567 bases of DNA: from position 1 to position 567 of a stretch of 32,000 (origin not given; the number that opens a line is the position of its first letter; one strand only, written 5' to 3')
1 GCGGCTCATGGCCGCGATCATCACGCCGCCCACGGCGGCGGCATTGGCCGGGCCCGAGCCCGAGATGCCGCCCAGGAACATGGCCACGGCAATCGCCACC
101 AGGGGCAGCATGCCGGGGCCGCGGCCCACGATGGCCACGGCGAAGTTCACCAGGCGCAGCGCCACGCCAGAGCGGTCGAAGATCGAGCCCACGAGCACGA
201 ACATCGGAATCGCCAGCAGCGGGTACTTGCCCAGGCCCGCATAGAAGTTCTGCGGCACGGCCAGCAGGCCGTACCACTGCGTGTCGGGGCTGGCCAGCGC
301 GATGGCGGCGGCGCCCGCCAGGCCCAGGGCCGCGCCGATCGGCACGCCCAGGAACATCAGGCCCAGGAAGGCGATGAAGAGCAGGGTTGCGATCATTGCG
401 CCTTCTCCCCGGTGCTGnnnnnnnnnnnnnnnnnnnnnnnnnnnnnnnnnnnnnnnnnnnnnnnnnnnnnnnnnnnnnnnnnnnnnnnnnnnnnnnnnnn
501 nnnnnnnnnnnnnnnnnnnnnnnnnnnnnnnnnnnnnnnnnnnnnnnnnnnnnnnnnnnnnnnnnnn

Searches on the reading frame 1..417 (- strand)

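Call 66: search_protein_families(library=pfam, proteins=[window:1-417:-], max_evalue=0.0001)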
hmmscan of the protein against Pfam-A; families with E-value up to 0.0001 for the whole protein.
window:1-417:- (139 aa): 1 family
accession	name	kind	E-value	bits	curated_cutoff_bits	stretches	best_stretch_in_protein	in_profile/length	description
PF06808.19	DctM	-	2.4e-25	89.6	23.8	1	14-139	1-124/413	Tripartite ATP-independent periplasmic transporter, DctM component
